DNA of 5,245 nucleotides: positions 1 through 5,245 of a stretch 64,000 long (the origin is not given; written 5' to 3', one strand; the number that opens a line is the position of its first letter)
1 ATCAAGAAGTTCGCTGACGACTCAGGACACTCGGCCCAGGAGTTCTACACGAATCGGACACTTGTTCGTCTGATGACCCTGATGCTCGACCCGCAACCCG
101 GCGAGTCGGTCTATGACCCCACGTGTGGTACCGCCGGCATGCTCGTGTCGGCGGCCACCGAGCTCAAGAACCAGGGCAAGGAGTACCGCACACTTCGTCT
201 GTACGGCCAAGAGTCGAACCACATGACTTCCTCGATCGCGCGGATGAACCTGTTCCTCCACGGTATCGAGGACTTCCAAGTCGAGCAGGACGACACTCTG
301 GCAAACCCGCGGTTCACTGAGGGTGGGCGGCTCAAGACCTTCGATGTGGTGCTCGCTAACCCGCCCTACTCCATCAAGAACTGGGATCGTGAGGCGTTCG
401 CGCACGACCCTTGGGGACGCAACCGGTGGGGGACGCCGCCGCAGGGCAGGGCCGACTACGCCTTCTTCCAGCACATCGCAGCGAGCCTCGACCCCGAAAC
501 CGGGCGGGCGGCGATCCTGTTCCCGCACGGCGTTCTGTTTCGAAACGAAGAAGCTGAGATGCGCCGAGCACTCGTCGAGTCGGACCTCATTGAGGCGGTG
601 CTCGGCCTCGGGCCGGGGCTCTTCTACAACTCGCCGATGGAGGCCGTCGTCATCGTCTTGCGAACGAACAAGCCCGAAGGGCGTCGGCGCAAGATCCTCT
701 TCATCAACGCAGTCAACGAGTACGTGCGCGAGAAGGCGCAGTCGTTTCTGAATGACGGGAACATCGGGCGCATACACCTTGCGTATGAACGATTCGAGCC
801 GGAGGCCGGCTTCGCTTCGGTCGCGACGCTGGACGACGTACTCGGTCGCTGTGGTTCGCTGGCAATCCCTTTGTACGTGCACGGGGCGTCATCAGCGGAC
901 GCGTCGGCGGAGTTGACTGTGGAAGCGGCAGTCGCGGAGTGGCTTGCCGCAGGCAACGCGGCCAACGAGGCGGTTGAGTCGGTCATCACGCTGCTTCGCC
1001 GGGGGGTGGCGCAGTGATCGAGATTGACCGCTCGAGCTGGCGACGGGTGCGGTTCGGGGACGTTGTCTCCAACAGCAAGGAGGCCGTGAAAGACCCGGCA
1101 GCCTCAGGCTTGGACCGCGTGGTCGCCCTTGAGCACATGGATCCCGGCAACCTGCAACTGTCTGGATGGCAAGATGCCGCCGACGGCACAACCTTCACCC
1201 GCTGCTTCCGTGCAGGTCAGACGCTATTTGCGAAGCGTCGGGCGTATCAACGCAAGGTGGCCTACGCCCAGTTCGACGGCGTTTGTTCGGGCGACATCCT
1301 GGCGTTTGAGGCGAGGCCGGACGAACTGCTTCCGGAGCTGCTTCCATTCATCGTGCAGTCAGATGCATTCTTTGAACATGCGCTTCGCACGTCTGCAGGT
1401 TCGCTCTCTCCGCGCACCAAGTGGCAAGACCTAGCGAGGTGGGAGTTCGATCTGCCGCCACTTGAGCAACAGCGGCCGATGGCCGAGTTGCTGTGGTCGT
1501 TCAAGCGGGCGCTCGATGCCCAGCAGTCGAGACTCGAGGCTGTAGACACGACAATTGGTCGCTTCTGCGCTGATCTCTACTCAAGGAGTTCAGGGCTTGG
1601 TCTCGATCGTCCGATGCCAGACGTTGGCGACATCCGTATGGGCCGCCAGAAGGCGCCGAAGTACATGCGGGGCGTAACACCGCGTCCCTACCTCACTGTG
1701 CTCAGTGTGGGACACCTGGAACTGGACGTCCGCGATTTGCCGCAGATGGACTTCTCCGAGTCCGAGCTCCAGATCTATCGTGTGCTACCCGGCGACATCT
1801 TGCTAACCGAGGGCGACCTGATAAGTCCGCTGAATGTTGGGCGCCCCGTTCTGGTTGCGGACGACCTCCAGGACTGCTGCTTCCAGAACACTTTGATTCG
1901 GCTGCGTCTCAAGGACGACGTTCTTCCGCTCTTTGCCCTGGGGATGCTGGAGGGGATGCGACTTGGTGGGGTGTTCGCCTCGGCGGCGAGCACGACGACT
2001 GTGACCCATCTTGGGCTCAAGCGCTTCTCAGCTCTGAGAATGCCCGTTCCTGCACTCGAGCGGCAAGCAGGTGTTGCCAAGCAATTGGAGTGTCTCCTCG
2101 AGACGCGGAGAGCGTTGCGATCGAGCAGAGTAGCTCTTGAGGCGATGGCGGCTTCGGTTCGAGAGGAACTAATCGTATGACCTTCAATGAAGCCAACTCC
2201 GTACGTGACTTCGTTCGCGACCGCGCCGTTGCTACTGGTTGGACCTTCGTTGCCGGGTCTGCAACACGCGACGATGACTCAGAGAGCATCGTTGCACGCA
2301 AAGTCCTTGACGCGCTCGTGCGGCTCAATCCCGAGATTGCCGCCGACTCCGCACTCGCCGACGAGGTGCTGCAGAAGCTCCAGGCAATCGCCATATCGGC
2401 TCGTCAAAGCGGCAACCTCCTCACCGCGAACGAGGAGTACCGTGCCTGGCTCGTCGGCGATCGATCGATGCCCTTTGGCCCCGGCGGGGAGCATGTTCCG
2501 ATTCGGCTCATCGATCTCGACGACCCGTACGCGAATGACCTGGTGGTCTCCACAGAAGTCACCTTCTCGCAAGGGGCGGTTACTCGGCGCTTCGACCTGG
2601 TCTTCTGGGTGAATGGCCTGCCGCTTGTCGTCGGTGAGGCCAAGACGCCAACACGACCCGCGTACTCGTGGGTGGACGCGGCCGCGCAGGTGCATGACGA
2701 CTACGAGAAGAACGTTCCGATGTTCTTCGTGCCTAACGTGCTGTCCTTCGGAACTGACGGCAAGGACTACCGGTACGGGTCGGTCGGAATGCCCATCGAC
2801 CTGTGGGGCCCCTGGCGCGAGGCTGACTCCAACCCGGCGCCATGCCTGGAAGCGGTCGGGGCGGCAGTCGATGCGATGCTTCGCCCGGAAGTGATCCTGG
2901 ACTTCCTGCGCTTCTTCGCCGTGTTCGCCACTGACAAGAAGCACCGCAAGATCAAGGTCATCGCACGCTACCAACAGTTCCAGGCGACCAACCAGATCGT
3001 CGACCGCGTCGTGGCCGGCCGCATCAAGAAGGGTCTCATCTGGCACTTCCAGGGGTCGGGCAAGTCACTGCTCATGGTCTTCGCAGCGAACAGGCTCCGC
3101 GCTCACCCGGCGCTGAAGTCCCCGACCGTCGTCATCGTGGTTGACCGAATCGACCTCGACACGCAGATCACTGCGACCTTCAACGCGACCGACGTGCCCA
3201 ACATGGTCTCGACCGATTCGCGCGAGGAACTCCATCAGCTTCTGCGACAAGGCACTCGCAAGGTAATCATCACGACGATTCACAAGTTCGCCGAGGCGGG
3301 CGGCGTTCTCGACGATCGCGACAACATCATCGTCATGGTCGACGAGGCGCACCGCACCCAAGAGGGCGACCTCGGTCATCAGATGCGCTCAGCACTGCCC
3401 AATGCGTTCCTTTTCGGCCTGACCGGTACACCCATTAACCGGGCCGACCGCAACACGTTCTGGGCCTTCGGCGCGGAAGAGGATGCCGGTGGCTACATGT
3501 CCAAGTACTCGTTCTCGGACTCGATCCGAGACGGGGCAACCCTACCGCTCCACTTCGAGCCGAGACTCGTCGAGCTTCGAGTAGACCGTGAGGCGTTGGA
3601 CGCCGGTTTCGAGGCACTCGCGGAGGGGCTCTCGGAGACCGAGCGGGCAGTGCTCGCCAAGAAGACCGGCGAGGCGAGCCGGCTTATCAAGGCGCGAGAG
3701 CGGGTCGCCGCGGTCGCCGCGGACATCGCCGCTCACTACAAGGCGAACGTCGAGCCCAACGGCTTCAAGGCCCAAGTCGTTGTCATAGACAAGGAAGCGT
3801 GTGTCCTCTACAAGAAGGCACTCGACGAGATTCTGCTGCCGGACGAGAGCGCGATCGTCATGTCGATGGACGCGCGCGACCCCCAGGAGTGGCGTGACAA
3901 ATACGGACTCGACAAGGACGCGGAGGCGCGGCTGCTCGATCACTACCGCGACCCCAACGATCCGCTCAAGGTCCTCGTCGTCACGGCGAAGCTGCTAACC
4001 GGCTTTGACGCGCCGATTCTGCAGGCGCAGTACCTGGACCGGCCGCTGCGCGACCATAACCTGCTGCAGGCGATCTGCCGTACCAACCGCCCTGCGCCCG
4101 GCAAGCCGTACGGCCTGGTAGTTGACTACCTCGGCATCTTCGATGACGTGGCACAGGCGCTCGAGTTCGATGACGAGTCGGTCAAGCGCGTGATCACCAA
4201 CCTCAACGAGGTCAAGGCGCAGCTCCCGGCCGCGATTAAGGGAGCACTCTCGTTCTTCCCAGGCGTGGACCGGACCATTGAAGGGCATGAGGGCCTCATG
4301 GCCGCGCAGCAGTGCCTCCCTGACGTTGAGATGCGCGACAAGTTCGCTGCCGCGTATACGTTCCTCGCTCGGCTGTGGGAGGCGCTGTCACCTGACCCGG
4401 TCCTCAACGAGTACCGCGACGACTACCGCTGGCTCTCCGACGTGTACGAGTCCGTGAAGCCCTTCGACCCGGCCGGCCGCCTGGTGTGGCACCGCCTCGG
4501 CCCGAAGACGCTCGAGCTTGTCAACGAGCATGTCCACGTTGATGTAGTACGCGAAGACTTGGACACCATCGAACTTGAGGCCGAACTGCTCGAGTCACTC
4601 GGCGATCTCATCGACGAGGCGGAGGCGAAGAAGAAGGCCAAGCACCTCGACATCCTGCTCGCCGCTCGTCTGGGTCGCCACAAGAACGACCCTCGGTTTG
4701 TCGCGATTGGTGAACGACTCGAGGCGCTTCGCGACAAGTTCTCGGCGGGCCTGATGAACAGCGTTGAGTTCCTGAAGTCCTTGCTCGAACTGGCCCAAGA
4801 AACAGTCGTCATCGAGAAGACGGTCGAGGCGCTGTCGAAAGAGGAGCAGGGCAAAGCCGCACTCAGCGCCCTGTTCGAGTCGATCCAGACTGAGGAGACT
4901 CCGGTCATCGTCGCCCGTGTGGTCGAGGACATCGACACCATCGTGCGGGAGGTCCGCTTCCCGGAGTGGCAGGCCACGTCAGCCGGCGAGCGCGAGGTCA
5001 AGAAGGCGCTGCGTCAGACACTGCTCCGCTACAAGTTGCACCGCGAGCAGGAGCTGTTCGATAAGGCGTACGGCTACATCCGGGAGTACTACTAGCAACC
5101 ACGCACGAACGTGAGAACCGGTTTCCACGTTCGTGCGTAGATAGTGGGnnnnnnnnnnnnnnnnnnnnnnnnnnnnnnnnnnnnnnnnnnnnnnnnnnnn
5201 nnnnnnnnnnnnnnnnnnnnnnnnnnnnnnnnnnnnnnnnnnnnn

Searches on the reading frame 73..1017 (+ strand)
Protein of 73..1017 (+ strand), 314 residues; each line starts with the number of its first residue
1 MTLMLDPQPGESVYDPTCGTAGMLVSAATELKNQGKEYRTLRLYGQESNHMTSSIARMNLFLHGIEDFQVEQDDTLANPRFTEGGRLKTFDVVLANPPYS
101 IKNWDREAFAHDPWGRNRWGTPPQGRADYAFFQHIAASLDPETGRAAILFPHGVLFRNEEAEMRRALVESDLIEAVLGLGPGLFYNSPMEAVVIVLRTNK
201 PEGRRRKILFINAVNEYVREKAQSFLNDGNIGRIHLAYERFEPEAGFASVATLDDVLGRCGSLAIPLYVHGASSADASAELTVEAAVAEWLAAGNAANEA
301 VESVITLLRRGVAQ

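Call 76: search_protein_families(library=pfam, proteins=[window:73-1017:+], max_evalue=0.0001)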
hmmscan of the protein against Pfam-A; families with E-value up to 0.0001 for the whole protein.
window:73-1017:+ (314 aa): 3 families
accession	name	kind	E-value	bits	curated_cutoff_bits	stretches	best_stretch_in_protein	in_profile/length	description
PF02384.22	N6_Mtase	-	1.6e-71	241.6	20.4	1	3-273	40-307/311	N-6 DNA Methylase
PF07669.17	Eco57I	-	4.2e-08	33.9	25.3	1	50-175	31-161/171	Eco57I restriction-modification methylase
PF01170.24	UPF0020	-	1.1e-06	29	22.3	1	4-101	23-133/197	RMKL-like, methyltransferase domain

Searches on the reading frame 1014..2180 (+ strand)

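Call 8: search_protein_families(library=pfam, proteins=[window:1014-2180:+], max_evalue=0.01)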
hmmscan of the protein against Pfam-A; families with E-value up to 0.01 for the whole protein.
window:1014-2180:+ (388 aa): 1 family
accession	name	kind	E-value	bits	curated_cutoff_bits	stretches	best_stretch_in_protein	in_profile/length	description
PF01420.25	Methylase_S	-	2.3e-06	28.4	22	0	72-171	63-160/168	Type I restriction modification DNA specificity domain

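Call 9: search_protein_families(library=padloc, proteins=[window:1014-2180:+], max_evalue=0.01)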
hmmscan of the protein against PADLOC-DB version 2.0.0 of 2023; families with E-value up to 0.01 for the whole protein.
window:1014-2180:+ (388 aa): 79 families (the best 25 are shown)
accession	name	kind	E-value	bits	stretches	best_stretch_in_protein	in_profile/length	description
PDLC03100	Specificity_I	-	3.1e-91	304.8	1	8-386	9-387/392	Type I specificity subunit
PDLC03065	Specificity_I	-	5.7e-53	178.6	1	3-195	7-194/363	Type I specificity subunit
PDLC03038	MTase_I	-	4.5e-41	138.6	1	5-307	514-814/896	Type I methyltransferase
PDLC03103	Specificity_I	-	1e-39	135.4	1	8-378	9-380/392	Type I specificity subunit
PDLC03069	Specificity_I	-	2.7e-32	110.3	1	9-382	1-378/387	Type I specificity subunit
PDLC03167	Specificity_I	-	5.1e-25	86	1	204-384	19-202/537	Type I specificity subunit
PDLC03189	Specificity_I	-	9.6e-25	85.4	1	203-369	231-391/459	Type I specificity subunit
PDLC03107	Specificity_I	-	6.8e-24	82.7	2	45-327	44-327/392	Type I specificity subunit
PDLC03127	Specificity_I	-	1.6e-22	78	2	204-361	260-419/571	Type I specificity subunit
PDLC03176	Specificity_I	-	4.6e-21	73.2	1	204-356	233-383/585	Type I specificity subunit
PDLC03194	Specificity_I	-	2e-20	71.2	1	6-167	198-361/391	Type I specificity subunit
PDLC03096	Specificity_I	-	3.1e-20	70.5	2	215-370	388-543/658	Type I specificity subunit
PDLC03074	Specificity_I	-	6.2e-19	66.5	1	8-178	26-197/408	Type I specificity subunit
PDLC03089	Specificity_I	-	4.8e-18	63.5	2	66-165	69-170/446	Type I specificity subunit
PDLC03158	Specificity_I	-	9e-18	62.5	1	8-176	232-413/433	Type I specificity subunit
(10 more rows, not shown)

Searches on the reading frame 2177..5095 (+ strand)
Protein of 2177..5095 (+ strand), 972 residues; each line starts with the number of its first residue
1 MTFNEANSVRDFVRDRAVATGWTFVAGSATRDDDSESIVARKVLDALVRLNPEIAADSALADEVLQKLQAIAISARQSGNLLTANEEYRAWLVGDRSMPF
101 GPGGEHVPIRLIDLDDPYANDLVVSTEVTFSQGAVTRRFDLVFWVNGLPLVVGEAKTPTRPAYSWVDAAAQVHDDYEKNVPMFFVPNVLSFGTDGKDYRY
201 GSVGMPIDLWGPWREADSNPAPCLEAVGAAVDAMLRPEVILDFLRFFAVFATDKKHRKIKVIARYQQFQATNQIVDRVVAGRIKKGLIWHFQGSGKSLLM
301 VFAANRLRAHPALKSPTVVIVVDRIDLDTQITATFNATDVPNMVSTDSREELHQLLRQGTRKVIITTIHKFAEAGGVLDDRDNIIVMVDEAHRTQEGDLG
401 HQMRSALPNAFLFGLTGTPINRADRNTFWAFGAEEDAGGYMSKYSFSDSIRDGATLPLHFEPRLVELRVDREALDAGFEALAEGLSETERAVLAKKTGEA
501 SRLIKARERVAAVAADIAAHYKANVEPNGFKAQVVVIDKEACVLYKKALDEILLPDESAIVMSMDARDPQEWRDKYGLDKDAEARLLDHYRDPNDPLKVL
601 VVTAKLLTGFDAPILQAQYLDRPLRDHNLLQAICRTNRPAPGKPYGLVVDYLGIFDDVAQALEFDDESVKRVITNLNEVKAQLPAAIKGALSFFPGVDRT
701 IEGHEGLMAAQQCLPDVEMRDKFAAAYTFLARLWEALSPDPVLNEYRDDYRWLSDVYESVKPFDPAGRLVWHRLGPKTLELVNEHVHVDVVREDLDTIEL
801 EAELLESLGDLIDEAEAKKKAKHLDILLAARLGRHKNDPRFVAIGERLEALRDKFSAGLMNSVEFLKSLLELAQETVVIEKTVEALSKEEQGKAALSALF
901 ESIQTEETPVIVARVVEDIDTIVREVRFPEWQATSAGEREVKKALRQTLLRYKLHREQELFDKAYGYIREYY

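Call 8: search_protein_families(library=pfam, proteins=[window:2177-5095:+], max_evalue=0.01)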
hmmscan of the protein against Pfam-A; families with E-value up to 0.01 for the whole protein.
window:2177-5095:+ (972 aa): 6 families
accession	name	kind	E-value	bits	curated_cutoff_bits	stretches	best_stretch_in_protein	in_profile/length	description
PF18766.7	SWI2_SNF2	-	3.1e-73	246.5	26.7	1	266-490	1-220/221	SWI2/SNF2 ATPase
PF04313.20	HSDR_N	-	8.5e-24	84.9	25.1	1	3-203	2-192/198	Type I restriction enzyme R protein N terminus (HSDR_N)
PF04851.21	ResIII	-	6.4e-20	72.1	22.5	1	263-420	4-163/164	Type III restriction enzyme, res subunit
PF22679.2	T1R_D3-like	-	1.1e-17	65.4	27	1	578-651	85-156/158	Type I restriction enzyme subunit R domain 3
PF00270.35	DEAD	-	1e-05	25.8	26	1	293-418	24-159/167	DEAD/DEAH box helicase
PF00176.29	SNF2-rel_dom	-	0.0019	17.8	24.9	1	349-429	92-172/290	SNF2-related domain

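Call 9: search_protein_families(library=padloc, proteins=[window:2177-5095:+], max_evalue=0.01)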
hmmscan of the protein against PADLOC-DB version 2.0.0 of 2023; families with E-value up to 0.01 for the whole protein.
window:2177-5095:+ (972 aa): 8 families
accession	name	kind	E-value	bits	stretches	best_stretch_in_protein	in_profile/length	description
PDLC03040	REase_I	-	2.8e-123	410.8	1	8-951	9-999/1029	Type I restriction enzyme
PDLC03044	REase_I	-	7.1e-71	237.5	2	105-565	102-568/1034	Type I restriction enzyme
PDLC03041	REase_I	-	3.4e-70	235.2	2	233-663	286-742/1099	Type I restriction enzyme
PDLC03048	REase_I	-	5.9e-47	158.4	2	105-550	86-525/976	Type I restriction enzyme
PDLC03046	REase_I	-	7.4e-29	98.3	3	584-652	661-729/1025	Type I restriction enzyme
PDLC03045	REase_I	-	1.2e-22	77.8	2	261-475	256-481/995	Type I restriction enzyme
PDLC02704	PbeA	-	2.2e-06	24.4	1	284-525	271-523/682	PbeA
PDLC03047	REase_I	-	5.5e-06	22.4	1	259-459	340-529/1107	Type I restriction enzyme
